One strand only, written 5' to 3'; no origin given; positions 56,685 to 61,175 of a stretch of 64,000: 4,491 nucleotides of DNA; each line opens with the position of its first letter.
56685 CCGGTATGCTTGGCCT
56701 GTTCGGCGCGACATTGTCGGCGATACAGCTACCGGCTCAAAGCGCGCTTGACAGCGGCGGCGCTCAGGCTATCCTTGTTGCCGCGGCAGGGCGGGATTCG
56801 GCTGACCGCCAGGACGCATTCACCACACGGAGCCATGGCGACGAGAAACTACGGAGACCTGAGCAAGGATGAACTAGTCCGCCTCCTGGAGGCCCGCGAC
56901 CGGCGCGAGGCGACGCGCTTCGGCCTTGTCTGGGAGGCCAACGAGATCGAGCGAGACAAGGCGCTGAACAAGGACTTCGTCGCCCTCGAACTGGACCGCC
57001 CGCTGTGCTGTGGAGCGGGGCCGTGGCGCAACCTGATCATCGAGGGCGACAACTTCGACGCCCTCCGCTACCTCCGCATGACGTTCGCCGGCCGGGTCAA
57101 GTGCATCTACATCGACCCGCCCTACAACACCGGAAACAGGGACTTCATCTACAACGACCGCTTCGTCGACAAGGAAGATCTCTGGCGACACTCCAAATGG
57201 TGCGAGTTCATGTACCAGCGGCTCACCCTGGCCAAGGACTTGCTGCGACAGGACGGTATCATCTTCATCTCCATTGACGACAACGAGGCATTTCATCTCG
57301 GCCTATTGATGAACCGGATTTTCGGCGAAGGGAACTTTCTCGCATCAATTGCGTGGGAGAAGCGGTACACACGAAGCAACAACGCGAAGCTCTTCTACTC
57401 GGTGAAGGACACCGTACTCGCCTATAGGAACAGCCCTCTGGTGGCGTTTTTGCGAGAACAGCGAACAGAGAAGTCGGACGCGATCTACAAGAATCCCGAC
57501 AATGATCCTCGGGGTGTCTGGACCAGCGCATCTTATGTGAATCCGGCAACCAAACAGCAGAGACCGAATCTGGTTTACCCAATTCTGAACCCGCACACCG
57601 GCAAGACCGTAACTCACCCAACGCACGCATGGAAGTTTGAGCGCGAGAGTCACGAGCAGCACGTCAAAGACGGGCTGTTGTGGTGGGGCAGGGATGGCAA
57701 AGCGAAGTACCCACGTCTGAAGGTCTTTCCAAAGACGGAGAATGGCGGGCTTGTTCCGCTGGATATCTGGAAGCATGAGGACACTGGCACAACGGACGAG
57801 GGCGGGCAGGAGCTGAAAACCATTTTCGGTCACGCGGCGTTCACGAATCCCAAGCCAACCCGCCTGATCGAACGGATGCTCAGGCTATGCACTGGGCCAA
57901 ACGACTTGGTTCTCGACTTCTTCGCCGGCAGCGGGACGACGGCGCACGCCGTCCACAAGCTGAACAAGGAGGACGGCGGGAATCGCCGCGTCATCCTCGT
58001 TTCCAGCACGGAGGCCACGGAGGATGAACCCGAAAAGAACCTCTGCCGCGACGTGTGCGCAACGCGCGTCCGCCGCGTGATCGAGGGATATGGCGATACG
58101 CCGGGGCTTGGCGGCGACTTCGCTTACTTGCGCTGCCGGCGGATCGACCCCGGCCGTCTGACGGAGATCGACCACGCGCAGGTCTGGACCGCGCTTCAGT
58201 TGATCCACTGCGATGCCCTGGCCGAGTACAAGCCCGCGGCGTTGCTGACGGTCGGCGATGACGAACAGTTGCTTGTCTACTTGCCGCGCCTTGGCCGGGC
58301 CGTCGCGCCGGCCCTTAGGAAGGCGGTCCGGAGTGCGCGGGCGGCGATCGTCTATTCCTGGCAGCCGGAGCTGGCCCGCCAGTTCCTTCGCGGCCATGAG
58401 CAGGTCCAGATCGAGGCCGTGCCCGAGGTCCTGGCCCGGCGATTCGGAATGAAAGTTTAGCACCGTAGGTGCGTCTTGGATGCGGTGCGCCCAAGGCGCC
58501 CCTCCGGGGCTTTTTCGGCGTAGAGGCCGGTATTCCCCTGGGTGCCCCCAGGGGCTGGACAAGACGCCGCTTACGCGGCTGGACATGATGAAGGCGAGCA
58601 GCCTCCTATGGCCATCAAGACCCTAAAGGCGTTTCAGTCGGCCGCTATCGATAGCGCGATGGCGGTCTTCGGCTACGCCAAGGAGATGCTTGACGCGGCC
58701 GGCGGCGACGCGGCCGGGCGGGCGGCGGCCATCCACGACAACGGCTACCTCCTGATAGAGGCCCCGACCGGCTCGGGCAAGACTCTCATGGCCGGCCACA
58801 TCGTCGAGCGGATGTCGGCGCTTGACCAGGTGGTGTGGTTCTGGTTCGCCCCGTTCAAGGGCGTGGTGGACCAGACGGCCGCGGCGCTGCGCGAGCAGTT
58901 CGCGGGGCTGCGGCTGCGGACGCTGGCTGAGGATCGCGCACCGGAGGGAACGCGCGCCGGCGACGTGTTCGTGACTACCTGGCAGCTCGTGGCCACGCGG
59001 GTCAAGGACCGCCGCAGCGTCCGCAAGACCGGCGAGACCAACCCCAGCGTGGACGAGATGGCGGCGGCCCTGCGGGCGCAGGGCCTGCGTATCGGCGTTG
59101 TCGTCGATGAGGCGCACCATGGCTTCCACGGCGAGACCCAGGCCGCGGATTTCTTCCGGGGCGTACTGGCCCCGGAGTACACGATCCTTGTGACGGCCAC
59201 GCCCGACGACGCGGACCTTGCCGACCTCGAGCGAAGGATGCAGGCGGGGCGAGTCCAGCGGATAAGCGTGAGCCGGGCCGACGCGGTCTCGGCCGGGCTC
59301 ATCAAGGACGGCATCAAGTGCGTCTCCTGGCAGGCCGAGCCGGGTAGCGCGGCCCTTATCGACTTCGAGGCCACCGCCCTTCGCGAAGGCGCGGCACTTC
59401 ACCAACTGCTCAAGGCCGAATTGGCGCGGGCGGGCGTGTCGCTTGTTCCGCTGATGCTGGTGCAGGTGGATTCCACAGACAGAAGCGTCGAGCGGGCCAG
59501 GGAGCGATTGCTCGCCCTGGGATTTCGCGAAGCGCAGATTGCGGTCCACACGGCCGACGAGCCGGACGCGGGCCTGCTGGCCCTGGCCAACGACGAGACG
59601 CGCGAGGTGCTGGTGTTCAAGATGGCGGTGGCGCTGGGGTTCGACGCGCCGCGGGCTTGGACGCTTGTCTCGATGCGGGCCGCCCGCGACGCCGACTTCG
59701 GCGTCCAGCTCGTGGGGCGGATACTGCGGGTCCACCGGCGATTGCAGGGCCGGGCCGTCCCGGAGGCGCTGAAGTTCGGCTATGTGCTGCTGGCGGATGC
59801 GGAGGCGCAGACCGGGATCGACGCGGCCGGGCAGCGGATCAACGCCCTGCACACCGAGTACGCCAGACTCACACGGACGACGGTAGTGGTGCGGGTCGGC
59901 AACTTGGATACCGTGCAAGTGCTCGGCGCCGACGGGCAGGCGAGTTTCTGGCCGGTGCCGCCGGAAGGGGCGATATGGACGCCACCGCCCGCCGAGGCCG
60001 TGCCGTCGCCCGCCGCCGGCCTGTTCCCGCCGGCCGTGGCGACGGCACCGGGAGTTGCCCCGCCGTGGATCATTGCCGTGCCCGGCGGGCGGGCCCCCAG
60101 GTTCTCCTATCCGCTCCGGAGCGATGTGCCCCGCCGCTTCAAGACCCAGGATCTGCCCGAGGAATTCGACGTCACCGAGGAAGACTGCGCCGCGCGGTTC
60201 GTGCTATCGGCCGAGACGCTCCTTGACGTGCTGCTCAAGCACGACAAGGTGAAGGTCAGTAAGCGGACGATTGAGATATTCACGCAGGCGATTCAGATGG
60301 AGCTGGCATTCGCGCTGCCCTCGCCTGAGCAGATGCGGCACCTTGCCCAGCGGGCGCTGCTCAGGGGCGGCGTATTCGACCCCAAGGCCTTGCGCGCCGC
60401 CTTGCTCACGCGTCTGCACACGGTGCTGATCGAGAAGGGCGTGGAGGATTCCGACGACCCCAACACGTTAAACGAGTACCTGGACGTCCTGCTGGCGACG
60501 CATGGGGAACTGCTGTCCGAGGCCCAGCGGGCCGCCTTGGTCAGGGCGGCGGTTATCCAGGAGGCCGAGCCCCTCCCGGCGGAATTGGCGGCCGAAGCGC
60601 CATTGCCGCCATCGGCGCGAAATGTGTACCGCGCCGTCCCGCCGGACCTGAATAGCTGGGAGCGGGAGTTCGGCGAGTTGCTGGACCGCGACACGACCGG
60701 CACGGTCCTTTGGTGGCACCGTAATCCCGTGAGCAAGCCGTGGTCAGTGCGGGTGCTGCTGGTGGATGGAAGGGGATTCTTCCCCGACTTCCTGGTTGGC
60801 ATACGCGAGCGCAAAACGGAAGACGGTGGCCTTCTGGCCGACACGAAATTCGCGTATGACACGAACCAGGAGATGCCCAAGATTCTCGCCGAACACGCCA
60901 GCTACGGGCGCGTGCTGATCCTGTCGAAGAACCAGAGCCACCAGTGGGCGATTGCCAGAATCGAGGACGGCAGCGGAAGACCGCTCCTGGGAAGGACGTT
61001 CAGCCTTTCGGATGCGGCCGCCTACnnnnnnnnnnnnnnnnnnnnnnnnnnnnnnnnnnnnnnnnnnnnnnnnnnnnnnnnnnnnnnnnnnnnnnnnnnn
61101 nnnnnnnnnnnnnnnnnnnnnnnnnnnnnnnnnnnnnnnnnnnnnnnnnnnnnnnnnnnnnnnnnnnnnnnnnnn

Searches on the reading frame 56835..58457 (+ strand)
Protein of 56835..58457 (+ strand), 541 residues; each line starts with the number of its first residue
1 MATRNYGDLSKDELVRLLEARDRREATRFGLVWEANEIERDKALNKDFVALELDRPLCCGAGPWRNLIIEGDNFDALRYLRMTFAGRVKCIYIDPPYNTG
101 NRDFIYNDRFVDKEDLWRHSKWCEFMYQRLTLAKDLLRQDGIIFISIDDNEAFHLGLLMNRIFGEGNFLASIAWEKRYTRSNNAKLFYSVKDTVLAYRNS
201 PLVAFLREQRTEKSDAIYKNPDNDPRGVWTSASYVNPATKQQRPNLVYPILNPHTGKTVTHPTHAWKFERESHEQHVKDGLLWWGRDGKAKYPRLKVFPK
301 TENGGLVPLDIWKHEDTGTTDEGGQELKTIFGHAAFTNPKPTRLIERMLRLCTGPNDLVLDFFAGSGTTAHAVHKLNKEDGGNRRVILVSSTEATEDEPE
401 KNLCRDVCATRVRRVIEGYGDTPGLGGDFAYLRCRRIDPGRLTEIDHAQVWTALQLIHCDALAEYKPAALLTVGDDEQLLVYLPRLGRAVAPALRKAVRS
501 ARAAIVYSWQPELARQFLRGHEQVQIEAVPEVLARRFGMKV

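Call 55: search_protein_families(library=pfam, max_evalue=0.00001, proteins=[window:56835-58457:+])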
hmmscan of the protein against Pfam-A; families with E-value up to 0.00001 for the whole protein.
window:56835-58457:+ (541 aa): 1 family
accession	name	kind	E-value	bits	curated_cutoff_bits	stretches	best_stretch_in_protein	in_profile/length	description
PF01555.25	N6_N4_Mtase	-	3.5e-38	132.2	26.7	1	88-379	1-205/221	DNA methylase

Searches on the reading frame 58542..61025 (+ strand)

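Call 55: search_protein_families(library=pfam, max_evalue=0.00001, proteins=[window:58542-61025:+])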
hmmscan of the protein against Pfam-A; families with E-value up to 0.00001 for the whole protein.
window:58542-61025:+ (828 aa): 2 families
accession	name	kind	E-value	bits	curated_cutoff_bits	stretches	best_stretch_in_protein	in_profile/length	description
PF04851.21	ResIII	-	6.7e-10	39.6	22.5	1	32-222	8-163/164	Type III restriction enzyme, res subunit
PF00270.35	DEAD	-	2.5e-08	34.2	26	1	65-226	12-164/167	DEAD/DEAH box helicase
